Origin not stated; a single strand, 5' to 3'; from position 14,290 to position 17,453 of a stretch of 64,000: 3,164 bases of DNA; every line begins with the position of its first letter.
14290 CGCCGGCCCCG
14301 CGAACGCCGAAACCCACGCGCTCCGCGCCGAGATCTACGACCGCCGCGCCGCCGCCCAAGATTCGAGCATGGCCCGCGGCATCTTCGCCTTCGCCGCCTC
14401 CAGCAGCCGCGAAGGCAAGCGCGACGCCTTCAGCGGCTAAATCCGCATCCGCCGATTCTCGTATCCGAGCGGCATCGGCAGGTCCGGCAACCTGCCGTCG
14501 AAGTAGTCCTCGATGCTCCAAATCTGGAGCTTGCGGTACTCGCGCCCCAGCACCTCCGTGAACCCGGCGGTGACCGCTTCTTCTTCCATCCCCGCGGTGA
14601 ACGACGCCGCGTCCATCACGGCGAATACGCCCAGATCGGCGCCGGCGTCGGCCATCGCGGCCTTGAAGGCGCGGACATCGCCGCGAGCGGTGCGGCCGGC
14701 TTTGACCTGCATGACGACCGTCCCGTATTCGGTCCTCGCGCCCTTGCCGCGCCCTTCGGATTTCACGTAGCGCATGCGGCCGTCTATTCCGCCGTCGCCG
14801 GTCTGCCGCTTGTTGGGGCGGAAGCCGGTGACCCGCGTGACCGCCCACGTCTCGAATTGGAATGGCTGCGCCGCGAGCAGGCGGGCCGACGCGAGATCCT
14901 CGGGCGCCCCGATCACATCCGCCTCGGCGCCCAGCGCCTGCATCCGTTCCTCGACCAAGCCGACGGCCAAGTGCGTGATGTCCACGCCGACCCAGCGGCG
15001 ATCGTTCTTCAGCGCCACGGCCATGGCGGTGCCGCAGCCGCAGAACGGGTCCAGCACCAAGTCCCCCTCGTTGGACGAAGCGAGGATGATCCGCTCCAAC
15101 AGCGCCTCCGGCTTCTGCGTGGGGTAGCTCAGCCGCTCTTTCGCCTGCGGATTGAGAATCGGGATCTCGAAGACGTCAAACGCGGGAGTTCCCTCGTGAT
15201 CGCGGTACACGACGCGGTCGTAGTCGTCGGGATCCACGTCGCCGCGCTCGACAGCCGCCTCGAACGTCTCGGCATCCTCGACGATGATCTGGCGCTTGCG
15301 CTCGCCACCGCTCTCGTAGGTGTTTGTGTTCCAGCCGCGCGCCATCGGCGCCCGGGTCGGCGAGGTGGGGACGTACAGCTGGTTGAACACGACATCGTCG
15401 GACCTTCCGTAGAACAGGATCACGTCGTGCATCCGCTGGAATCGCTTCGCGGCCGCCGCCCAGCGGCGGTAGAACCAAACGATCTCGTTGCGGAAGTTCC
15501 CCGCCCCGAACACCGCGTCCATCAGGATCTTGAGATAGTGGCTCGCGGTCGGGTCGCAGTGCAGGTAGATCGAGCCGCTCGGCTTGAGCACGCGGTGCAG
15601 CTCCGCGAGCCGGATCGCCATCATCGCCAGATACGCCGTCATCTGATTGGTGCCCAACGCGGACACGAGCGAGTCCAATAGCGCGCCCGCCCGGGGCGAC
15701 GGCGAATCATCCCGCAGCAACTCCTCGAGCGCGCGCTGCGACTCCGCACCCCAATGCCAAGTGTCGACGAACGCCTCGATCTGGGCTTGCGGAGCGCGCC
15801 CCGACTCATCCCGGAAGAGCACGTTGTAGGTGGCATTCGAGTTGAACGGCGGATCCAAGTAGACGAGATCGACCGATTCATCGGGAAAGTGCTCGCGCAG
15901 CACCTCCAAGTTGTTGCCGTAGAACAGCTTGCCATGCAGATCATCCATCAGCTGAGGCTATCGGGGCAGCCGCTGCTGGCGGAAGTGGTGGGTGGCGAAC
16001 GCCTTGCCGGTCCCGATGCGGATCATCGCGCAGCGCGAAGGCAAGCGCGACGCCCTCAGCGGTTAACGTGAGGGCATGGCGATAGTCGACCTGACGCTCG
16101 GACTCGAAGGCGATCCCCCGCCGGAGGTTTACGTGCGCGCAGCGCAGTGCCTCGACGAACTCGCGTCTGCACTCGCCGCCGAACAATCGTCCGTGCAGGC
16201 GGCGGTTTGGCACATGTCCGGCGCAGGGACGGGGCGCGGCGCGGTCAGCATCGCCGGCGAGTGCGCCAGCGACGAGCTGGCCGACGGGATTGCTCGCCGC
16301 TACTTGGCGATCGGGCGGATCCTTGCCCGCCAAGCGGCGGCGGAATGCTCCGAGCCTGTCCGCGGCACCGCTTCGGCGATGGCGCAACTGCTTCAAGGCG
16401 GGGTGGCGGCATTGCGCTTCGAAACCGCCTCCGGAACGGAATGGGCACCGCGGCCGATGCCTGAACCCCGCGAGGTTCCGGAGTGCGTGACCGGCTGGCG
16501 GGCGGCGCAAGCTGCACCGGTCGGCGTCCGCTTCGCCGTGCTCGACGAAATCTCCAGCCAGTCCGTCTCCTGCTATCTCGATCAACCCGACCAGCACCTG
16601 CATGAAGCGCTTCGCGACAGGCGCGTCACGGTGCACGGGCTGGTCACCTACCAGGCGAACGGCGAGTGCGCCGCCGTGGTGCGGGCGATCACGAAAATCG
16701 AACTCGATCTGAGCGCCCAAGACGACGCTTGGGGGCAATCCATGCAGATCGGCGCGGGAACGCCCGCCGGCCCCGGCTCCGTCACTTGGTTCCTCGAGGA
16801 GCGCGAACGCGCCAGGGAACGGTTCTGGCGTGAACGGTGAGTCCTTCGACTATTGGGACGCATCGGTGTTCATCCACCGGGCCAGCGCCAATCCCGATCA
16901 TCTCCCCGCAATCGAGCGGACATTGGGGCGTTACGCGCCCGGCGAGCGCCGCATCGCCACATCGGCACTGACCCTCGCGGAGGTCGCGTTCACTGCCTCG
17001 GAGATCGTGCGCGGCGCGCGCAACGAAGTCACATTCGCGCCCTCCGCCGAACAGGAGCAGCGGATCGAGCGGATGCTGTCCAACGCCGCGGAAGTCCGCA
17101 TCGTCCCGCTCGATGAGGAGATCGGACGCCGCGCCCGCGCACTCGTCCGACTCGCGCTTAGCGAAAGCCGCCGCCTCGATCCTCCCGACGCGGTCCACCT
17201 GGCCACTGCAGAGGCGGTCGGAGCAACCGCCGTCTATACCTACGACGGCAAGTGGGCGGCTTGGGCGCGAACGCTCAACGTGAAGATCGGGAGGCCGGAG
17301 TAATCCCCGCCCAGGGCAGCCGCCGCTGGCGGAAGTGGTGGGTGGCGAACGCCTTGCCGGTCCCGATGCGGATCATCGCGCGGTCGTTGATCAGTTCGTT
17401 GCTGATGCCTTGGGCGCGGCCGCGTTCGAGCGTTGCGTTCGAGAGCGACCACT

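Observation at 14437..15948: Single-polypeptide DNA methyltransferase–Mrr nuclease fusion directly downstream of TPK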

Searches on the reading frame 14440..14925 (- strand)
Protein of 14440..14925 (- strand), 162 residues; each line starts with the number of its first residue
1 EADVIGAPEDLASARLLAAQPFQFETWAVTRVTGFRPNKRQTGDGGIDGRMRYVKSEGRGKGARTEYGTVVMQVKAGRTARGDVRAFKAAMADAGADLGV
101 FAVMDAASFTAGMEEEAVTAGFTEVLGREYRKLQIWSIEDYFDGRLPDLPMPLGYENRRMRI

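Call 38: predict_structure(alignment_id=A2)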
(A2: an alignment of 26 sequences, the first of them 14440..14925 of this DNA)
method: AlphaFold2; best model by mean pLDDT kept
length: 162 residues; sequences in the alignment: 26
mean_pLDDT: 89.4   pTM: 0.85
mean pLDDT of the five models: 89.4, 88.0, 87.7, 87.4, 86.5
residues with pLDDT >= 90: 120; 70-90: 26; 50-70: 11; < 50: 5
segments of 3 or more residues with pLDDT < 50: 160-162
pLDDT, mean of each block of 10 residues (from residue 1): 71 93 93 90 81 89 90 94 97 97 90 95 96 97 96 72 39
secondary structure, 60 per line:
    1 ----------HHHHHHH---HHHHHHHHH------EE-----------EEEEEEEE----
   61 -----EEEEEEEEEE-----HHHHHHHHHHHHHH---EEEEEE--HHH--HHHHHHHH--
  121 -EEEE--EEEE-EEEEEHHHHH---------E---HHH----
elements in order: H11-17 H21-29 E49-56 E66-75 H81-94 E98-103 H111-118 E122-125 E128-131 E133-137 H138-142

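Call 40: fold_search(model_id=the predicted structure, library=pdb)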
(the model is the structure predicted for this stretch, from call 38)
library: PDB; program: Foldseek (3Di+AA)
matches with E <= 10: 615; with E <= 0.001: 0
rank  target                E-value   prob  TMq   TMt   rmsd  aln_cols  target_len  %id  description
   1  4f0p_B                1.2e-02  0.99  0.44  0.18   6.8       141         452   19  MspJI Restriction Endonuclease - P31 Form (released 2012-08-08)
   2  4f0p_A                1.8e-02  0.96  0.47  0.20   6.2       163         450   18  MspJI Restriction Endonuclease - P31 Form (released 2012-08-08)
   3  4oc8_A                2.4e-02  0.95  0.47  0.23   6.9       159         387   16  DNA modification-dependent restriction endonuclease AspBHI (released 2014-03-19)
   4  4f0p_C                3.1e-02  0.87  0.45  0.19   8.1       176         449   17  MspJI Restriction Endonuclease - P31 Form (released 2012-08-08)
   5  4f0q_D                5.3e-02  0.97  0.56  0.22   5.6       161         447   16  MspJI Restriction Endonuclease - P21 Form (released 2012-08-08)
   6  7edb_A                1.1e-01  0.66  0.33  0.17  10.5       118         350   14  EcoT38I restriction endonuclease complexed with DNA (released 2022-03-16)
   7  5z98_A                1.8e-01  0.20  0.24  0.22  10.6       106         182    8  Crystal Structure of the Primate APOBEC3H Dimer mediated by RNA Duplex (released 2018-08-15)
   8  4c2m_E                1.9e-01  0.96  0.36  0.28   3.3        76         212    6  Structure of RNA polymerase I at 2.8 A resolution (released 2013-10-23)
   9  8bao_B                2.3e-01  0.60  0.41  0.19  10.2       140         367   12  Dysgonamonadaceae bacterium CRISPR ancillary nuclease 2 (released 2022-11-30)
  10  6hlq_E                2.4e-01  0.57  0.32  0.25   6.7       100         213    8  Yeast RNA polymerase I* elongation complex bound to nucleotide analog GMPCPP (released 2019-04-03)
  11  7tic_E                2.4e-01  0.21  0.25  0.14  13.0        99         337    9  Structure of the yeast clamp loader (Replication Factor C RFC) bound to the sliding clamp (Proliferating Cell Nuclear  (released 2022-02-16)
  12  1bam                  3.0e-01  0.44  0.30  0.25   5.1        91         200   11  STRUCTURE OF RESTRICTION ENDONUCLEASE BAMHI PHASED AT 1.95 ANGSTROMS RESOLUTION BY MAD ANALYSIS (released 1995-02-27)
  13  9qcc_Y                3.0e-01  0.21  0.21  0.11   7.3        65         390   17  Activated XauSPARDA filament assembly with bound dsDNA substrate (released 2025-12-17)
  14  2fqz_B                3.6e-01  0.51  0.30  0.18   3.6        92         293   13  Metal-depleted Ecl18kI in complex with uncleaved DNA (released 2006-06-20)
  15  1esg_B                3.6e-01  0.38  0.34  0.28   4.5       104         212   10  RESTRICTION ENDONUCLEASE BAMHI BOUND TO A NON-SPECIFIC DNA. (released 2000-05-31)
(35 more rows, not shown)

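Call 53: search_dna_similar(query=window:14440-14925:-, collection=phages, mode=protein, max_rows=40, max_evalue=0.001, rows=spread)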
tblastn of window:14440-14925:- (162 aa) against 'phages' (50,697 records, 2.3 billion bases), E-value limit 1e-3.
Records with a match: 27; places in all: 27; records where one place covers at least 80% of the query: 27.
Best place of each record, by identity: <60% 27.
By first word of the organism name: Streptomyces 22; Mycobacterium 5.
By host as written in the record: Streptomyces lividans JI 1326 15; Streptomyces griseus ATCC 10137 5; Mycobacterium smegmatis mc2 155 4; Streptomyces xanthochromogenes NRRL B-5410 1; Streptomyces lividans JI1326 1; Mycobacterium smegmatis mc#155 1.
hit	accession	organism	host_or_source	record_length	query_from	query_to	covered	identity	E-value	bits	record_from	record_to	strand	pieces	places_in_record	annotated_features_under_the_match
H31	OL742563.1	Streptomyces phage Snorlax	Streptomyces lividans JI 1326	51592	3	153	93%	36.4%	2e-17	84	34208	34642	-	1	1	48: DNA methylase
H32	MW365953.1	Streptomyces phage Dwayne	Streptomyces lividans JI 1326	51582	3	153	93%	36.4%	3e-17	83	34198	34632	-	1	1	48: DNA methylase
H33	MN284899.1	Streptomyces phage Whatever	Streptomyces lividans JI 1326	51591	3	153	93%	36.4%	3e-17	83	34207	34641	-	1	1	48: DNA methylase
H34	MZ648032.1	Streptomyces phage Chucky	Streptomyces lividans JI 1326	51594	3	153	93%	36.4%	3e-17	83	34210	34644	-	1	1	48: DNA methylase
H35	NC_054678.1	Streptomyces phage Yasdnil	Streptomyces griseus ATCC 10137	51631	3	153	93%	35.7%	1e-16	82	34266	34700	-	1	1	48: DNA methyltransferase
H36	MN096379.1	Streptomyces phage Yasdnil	Streptomyces griseus ATCC 10137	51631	3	153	93%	35.7%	1e-16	82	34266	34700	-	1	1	48: DNA methylase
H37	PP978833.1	Streptomyces phage Emaanora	Streptomyces lividans JI 1326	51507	3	153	93%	35.7%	1e-16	82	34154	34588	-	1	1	51: DNA methyltransferase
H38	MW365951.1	Streptomyces phage Hippo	Streptomyces lividans JI 1326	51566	3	153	93%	35.7%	2e-16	81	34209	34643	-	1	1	48: methyltransferase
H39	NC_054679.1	Streptomyces phage Werner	Streptomyces lividans JI 1326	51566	3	153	93%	35.7%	2e-16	81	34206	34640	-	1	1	48: DNA methyltransferase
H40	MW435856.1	Streptomyces phage Werner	Streptomyces lividans JI 1326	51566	3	153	93%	35.7%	2e-16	81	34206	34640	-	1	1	48: methyltransferase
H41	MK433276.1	Streptomyces phage Asten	Streptomyces griseus ATCC 10137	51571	3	153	93%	35.7%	2e-16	81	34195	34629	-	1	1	48: DNA methylase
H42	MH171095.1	Streptomyces phage Maneekul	Streptomyces xanthochromogenes NRRL ...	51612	3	153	93%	35.7%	2e-16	81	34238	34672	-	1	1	48: DNA methylase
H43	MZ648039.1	Streptomyces phage RedBear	Streptomyces lividans JI 1326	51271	3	153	93%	35.7%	5e-16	80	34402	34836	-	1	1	49: methyltransferase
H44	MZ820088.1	Streptomyces phage Katalie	Streptomyces lividans JI 1326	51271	3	153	93%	35.7%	5e-16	80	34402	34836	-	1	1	48: methyltransferase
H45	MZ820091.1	Streptomyces phage South40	Streptomyces lividans JI 1326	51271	3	153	93%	35.7%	5e-16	80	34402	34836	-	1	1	48: methyltransferase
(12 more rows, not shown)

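Call 55: search_protein_families(library=pfam, alignment_id=A2, max_evalue=0.01)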
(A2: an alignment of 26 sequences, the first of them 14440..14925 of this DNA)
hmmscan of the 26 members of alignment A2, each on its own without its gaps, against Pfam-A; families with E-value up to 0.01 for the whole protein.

A. member 1, window:14440-14925:- (162 aa): 2 families
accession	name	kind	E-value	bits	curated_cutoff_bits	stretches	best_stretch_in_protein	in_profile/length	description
PF04471.18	Mrr_cat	-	1.1e-06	29.2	21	1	20-117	5-97/115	Restriction endonuclease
PF22722.2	NA-iREase1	-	0.00056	20.3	27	1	33-108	14-81/106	NACHT-associated inactive Restriction Endonuclease 1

B. families by the number of members that match (of 26 scanned): 3 families
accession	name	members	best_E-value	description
PF04471.18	Mrr_cat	26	5.4e-11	Restriction endonuclease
PF22722.2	NA-iREase1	20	3.2e-13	NACHT-associated inactive Restriction Endonuclease 1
PF14280.11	DUF4365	5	0.00028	Domain of unknown function (DUF4365)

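Call 56: search_solved_structures(query=A2, max_evalue=1, show_alignments=3)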
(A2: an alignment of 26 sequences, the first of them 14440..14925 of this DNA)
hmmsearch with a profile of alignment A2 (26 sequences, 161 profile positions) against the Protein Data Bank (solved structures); distinct sequences matched with E-value up to 1: 0.

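Call 60: search_protein_representatives(alignment_id=A2)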
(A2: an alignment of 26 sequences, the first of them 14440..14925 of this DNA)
Query: 26 sequences, 161 profile positions. Proteins with E-value up to 0.001 (for the whole library): 4365; up to 1e-10: 2382; up to 1e-30: 575. The best 150 are listed.
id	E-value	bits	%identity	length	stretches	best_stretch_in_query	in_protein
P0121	3.7e-55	202.7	-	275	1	2-159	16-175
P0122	1.2e-52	194.5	-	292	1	2-156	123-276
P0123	2.9e-52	193.3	-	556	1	2-157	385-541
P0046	6.8e-52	192.1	-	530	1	2-155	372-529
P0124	1.1e-51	191.5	-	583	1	2-156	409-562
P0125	2.3e-51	190.3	-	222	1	2-158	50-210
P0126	4.1e-51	189.5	-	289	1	2-157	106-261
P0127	6.4e-51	188.9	-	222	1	1-156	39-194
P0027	9.3e-51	188.4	-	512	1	3-155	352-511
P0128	1.6e-50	187.6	-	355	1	1-157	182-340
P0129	3.2e-50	186.6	-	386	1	1-149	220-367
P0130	4.3e-50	186.2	-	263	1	2-154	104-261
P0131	4.6e-50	186.1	-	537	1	1-157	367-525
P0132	7.3e-50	185.5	-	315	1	2-157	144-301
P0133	8.1e-50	185.3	-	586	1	2-151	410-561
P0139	7.5e-49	182.2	-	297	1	2-156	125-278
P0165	4.8e-46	173.1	-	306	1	1-158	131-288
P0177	4.1e-45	170.0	-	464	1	2-157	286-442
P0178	4.7e-45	169.9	-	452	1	1-158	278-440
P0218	1.5e-42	161.7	-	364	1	1-131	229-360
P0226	2.2e-42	161.2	-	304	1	2-142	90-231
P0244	1.2e-41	158.8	-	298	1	2-149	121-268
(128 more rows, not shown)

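Call 62: search_protein_families(library=pfam, proteins=[P0122, P0126, P0132, P0139, P0165, P0177, P0178, P0218, P0226, P0244], max_evalue=0.001)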
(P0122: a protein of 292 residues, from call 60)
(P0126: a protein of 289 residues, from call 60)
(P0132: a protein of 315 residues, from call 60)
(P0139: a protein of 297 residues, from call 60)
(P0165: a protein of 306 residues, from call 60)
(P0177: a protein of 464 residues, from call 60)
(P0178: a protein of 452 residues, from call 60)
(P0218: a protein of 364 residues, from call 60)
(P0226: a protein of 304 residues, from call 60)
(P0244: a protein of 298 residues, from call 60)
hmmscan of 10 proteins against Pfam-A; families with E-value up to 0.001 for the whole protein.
P0122 (292 aa): 2 families
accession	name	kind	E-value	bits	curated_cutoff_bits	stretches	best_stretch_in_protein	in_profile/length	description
PF22722.2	NA-iREase1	-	1.7e-10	41.3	27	1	159-256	17-105/106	NACHT-associated inactive Restriction Endonuclease 1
PF04471.18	Mrr_cat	-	4.2e-08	33.7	21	1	161-233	28-99/115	Restriction endonuclease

P0126 (289 aa): 3 families
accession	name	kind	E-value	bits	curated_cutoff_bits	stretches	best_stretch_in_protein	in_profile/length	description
PF22722.2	NA-iREase1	-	4.5e-10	39.9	27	1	143-219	18-92/106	NACHT-associated inactive Restriction Endonuclease 1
PF04471.18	Mrr_cat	-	1.4e-07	32.1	21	1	142-219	22-101/115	Restriction endonuclease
PF01555.25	N6_N4_Mtase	-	1.6e-07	31.9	26.7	1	12-92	20-102/221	DNA methylase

P0132 (315 aa): 3 families
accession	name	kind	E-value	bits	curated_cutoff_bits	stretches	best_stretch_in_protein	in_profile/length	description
PF02195.25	ParB_N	-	5.3e-13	49.3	26.3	1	13-108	2-94/95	ParB N-terminal domain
PF22722.2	NA-iREase1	-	5.4e-11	42.9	27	1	181-280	18-105/106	NACHT-associated inactive Restriction Endonuclease 1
PF04471.18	Mrr_cat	-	6.2e-08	33.2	21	1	182-255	28-99/115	Restriction endonuclease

P0139 (297 aa): 3 families
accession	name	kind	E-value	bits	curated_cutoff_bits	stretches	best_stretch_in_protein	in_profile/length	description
PF04471.18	Mrr_cat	-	3e-09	37.5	21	1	162-233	27-97/115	Restriction endonuclease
PF22722.2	NA-iREase1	-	4.7e-08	33.4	27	1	157-260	13-105/106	NACHT-associated inactive Restriction Endonuclease 1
PF01555.25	N6_N4_Mtase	-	5.2e-08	33.5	26.7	1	1-122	3-72/221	DNA methylase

P0165 (306 aa): 3 families
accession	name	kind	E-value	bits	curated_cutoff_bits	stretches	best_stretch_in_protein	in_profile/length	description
PF22722.2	NA-iREase1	-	2.3e-11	44.1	27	1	163-266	12-105/106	NACHT-associated inactive Restriction Endonuclease 1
PF04471.18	Mrr_cat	-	6.2e-07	30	21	1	168-243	26-99/115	Restriction endonuclease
PF14890.11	Intein_splicing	-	0.00049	20.4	35.8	0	59-89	125-155/155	Intein splicing domain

P0177 (464 aa): 5 families
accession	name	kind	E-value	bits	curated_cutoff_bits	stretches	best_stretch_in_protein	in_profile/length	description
PF04480.18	DUF559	-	3.6e-28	98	20.6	1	69-173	5-107/109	Protein of unknown function (DUF559)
PF22722.2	NA-iREase1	-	6.7e-07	29.7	27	1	323-421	18-105/106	NACHT-associated inactive Restriction Endonuclease 1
PF18741.7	MTES_1575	-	2e-06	28.2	38.2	1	93-171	11-93/96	REase_MTES_1575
PF04471.18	Mrr_cat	-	1.4e-05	25.6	21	1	325-399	29-101/115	Restriction endonuclease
PF14890.11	Intein_splicing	-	0.00034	20.9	35.8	0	207-240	122-155/155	Intein splicing domain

P0178 (452 aa): 2 families
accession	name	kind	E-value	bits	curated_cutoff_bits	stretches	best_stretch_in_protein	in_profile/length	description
PF04471.18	Mrr_cat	-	8.8e-08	32.7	21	1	298-393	5-99/115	Restriction endonuclease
PF22722.2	NA-iREase1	-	2.6e-06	27.8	27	1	318-417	19-105/106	NACHT-associated inactive Restriction Endonuclease 1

P0218 (364 aa): 2 families
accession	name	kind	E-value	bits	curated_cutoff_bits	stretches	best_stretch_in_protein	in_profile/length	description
PF22722.2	NA-iREase1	-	3.9e-09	36.9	27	1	266-341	17-90/106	NACHT-associated inactive Restriction Endonuclease 1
PF04471.18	Mrr_cat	-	2.2e-06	28.2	21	1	268-341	28-99/115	Restriction endonuclease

P0226 (304 aa): 3 families
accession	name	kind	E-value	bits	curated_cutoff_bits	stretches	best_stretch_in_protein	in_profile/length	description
PF04471.18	Mrr_cat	-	1.5e-07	31.9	21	1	109-197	5-95/115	Restriction endonuclease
PF22722.2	NA-iREase1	-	5.7e-07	29.9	27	1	129-200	19-89/106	NACHT-associated inactive Restriction Endonuclease 1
PF01555.25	N6_N4_Mtase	-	1.9e-05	25.2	26.7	1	3-41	142-182/221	DNA methylase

P0244 (298 aa): 2 families
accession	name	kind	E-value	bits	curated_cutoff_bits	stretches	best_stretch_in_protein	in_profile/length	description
PF22722.2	NA-iREase1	-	2.4e-11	44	27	1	158-231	17-90/106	NACHT-associated inactive Restriction Endonuclease 1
PF04471.18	Mrr_cat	-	3.6e-09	37.2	21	1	160-243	28-110/115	Restriction endonuclease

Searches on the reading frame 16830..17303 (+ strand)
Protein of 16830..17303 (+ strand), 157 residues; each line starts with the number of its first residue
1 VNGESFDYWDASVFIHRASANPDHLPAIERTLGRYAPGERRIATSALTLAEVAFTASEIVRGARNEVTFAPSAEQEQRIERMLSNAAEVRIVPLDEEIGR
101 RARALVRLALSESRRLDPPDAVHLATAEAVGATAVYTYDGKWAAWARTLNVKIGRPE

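Call 4: search_protein_families(library=pfam, proteins=[window:16830-17303:+], max_evalue=0.01)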
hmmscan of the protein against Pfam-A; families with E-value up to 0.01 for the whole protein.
window:16830-17303:+ (157 aa): 2 families
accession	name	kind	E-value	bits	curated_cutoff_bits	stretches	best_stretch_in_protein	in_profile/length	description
PF01850.27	PIN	-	8.8e-14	52.6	23.6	1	10-143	4-115/120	PIN domain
PF09179.16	TilS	-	0.0094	16.6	21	0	94-127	6-38/67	TilS substrate binding domain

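Call 8: search_protein_families(library=ncbifam, proteins=[window:16830-17303:+], max_evalue=0.01)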
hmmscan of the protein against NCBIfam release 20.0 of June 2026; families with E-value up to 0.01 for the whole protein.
window:16830-17303:+ (157 aa): 0 families

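Call 9: search_protein_families(library=padloc, proteins=[window:16830-17303:+], max_evalue=0.01)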
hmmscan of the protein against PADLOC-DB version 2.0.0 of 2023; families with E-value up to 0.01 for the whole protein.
window:16830-17303:+ (157 aa): 0 families

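Call 48: find_encoding_contigs(protein=window:16830-17303:+, flank=6000, max_places=6)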
Protein window:16830-17303:+ (157 aa): 1 contig read that carries it; 1 place shown.
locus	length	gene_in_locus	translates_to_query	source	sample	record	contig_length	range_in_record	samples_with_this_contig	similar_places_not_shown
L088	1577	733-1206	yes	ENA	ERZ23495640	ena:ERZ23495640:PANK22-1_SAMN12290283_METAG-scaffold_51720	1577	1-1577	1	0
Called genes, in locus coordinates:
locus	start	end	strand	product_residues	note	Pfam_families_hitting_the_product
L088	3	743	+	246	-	?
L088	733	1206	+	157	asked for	PF01850:PIN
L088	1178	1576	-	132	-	?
